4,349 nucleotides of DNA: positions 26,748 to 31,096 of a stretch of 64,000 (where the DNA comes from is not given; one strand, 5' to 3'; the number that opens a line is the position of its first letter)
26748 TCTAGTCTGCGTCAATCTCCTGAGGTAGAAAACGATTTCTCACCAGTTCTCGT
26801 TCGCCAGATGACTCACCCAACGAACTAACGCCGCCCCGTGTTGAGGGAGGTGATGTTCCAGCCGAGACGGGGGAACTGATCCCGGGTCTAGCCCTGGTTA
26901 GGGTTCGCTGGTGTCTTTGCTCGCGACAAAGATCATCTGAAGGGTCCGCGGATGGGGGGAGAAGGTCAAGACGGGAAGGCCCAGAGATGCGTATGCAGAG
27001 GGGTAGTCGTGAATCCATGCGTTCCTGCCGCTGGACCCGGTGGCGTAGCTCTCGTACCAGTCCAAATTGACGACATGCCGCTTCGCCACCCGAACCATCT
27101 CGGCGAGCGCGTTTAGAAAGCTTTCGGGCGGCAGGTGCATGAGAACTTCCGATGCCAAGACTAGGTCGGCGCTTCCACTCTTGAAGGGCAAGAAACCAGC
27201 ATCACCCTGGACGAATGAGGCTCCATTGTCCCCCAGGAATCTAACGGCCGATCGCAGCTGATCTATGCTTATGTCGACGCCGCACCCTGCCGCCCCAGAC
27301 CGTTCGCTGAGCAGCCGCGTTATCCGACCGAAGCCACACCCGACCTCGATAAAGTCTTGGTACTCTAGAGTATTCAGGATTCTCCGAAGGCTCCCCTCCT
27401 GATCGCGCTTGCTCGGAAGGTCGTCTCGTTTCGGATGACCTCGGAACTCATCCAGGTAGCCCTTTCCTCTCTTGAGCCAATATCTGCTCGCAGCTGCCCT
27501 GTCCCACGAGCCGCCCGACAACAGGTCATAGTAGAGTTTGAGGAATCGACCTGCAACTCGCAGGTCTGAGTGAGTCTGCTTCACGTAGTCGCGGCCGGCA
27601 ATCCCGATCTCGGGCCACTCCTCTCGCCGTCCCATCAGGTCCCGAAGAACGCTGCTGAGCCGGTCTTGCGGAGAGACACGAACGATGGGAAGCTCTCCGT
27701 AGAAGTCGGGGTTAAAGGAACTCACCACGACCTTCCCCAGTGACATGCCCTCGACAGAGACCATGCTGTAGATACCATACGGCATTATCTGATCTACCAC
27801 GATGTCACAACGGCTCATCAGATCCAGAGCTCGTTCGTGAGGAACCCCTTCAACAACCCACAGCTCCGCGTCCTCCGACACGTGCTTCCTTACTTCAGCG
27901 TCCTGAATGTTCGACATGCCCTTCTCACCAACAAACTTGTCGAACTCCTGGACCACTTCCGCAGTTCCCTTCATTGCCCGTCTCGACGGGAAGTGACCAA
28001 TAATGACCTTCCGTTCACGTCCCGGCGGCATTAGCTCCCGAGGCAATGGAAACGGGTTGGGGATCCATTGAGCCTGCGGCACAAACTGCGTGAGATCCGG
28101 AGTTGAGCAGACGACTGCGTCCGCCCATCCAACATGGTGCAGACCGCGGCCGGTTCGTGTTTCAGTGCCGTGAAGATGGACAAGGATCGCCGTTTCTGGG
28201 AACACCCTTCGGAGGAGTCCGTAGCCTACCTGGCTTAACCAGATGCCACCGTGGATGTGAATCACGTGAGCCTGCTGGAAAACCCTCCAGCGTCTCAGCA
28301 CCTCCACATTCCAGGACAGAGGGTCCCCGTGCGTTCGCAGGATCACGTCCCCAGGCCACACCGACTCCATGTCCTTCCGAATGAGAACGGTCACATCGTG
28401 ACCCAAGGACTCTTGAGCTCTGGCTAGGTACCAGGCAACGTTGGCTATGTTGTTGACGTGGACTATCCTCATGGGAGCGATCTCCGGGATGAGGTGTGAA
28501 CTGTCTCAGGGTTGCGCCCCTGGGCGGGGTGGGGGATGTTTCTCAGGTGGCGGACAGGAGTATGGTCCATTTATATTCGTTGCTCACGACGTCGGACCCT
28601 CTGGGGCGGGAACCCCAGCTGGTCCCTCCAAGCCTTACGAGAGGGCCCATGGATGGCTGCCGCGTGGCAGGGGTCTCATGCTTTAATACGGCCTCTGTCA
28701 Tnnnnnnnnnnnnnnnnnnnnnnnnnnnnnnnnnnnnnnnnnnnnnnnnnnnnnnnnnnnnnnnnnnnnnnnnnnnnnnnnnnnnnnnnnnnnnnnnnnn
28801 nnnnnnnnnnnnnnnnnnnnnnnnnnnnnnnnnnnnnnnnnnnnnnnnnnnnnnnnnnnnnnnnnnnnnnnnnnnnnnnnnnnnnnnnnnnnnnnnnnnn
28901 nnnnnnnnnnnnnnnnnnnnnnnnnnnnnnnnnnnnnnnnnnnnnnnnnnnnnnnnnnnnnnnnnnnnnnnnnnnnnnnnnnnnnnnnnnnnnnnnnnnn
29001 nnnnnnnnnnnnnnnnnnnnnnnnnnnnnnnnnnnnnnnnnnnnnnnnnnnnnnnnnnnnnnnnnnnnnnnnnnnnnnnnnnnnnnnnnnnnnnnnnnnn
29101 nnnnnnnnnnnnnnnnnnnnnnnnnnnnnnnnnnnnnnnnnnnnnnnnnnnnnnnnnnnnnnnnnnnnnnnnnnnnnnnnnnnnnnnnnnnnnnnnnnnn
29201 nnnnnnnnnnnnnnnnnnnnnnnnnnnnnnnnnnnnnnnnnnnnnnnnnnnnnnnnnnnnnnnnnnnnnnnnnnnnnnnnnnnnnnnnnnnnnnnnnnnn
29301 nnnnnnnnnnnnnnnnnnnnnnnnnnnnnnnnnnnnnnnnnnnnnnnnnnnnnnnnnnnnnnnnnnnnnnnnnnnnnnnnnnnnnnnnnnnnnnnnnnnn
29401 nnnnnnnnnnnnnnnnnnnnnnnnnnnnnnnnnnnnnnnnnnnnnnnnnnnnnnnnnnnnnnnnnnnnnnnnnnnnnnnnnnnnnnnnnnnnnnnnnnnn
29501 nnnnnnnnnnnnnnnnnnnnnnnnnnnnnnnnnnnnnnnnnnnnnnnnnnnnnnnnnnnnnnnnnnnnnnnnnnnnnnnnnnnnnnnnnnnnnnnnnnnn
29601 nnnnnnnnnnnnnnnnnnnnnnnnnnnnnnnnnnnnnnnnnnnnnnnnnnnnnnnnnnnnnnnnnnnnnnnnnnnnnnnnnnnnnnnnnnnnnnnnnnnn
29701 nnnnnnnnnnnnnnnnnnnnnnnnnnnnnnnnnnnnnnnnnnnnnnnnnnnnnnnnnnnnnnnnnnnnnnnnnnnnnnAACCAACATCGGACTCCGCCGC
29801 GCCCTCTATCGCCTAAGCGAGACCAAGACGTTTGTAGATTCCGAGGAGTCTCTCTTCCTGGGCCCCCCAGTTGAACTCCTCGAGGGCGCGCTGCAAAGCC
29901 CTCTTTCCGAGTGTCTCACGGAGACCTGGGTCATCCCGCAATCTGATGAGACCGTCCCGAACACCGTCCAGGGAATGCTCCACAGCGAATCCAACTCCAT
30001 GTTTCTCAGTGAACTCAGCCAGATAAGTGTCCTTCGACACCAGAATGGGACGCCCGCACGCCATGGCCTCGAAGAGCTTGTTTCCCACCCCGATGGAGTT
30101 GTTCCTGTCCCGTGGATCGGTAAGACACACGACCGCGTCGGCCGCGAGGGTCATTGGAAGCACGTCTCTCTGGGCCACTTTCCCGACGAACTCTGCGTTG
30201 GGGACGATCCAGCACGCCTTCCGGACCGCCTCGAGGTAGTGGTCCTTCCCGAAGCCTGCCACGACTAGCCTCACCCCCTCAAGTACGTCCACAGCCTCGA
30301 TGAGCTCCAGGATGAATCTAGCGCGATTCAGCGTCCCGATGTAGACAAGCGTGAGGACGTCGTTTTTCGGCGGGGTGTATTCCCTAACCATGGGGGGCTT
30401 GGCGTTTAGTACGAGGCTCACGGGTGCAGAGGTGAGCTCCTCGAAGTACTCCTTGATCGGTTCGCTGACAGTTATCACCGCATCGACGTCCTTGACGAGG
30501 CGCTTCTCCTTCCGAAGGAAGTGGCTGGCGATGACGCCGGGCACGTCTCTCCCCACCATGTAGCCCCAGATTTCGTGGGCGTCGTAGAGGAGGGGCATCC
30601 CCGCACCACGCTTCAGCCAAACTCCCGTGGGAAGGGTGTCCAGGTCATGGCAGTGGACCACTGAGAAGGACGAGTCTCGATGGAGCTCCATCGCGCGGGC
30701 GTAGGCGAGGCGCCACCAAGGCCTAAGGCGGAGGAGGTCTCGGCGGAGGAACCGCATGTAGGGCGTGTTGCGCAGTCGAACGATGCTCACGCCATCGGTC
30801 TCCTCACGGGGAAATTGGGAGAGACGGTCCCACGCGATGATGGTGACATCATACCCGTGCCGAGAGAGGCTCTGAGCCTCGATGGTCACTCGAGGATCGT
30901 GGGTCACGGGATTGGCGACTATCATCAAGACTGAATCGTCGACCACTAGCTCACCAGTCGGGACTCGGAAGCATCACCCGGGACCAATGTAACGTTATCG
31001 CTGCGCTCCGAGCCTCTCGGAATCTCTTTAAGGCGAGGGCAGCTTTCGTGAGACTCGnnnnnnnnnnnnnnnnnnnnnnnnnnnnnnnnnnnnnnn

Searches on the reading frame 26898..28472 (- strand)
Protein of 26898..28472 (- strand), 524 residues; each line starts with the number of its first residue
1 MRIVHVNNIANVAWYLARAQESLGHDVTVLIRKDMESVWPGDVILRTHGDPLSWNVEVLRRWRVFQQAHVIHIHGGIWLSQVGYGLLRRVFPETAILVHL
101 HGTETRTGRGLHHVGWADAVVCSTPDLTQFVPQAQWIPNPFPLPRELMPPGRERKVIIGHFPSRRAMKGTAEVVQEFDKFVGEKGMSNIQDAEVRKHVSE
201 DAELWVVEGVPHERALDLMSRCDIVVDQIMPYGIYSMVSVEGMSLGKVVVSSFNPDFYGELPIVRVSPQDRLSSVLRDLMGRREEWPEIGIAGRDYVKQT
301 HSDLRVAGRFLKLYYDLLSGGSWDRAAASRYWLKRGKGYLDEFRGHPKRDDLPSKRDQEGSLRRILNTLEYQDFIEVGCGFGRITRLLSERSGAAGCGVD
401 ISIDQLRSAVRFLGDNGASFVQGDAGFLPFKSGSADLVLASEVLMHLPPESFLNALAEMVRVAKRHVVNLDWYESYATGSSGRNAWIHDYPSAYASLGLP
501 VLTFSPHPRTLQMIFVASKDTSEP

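Call 73: search_protein_families(library=pfam, proteins=[window:26898-28472:-], max_evalue=0.00001)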
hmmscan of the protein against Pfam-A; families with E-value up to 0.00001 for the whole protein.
window:26898-28472:- (524 aa): 4 families
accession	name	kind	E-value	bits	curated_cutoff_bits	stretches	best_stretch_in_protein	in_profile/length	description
PF08241.18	Methyltransf_11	-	7.2e-16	59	21.2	1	376-465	2-89/95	Methyltransferase domain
PF13649.12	Methyltransf_25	-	1.1e-15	58.5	27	1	375-464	2-94/97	Methyltransferase domain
PF08242.18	Methyltransf_12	-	1.3e-08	35.8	30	1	375-460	1-92/98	Methyltransferase domain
PF13847.12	Methyltransf_31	-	1.3e-07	31.8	27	1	374-464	7-102/145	Methyltransferase domain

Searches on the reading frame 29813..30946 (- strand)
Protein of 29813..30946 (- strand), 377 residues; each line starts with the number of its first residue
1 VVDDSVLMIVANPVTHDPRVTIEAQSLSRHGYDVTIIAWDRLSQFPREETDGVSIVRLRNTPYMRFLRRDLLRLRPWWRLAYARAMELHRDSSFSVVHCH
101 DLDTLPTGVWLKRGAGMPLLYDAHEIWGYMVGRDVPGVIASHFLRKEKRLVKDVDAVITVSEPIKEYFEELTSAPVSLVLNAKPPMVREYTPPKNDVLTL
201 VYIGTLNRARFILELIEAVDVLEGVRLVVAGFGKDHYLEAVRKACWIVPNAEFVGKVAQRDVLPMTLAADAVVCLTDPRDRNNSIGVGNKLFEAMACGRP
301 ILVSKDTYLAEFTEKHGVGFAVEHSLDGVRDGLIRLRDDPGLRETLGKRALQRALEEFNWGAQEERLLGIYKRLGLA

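Call 73: search_protein_families(library=pfam, proteins=[window:29813-30946:-], max_evalue=0.00001)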
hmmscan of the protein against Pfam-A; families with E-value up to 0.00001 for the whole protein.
window:29813-30946:- (377 aa): 5 families
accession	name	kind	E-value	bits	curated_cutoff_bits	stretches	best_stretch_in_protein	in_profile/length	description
PF13579.12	Glyco_trans_4_4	-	4.3e-16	60.1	29.7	1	24-176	11-150/158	Glycosyl transferase 4-like domain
PF13439.12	Glyco_transf_4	-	3.3e-14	53.7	28.5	1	24-178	12-161/170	Glycosyltransferase Family 4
PF13692.12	Glyco_trans_1_4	-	1.1e-12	48.9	27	1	199-336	3-139/142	Glycosyl transferases group 1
PF13524.12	Glyco_trans_1_2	-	2.2e-12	47.6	25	1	214-367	4-142/144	Glycosyl transferase-like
PF00534.26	Glycos_transf_1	-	3.2e-12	46.7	26.4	1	194-352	12-171/172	Glycosyl transferases group 1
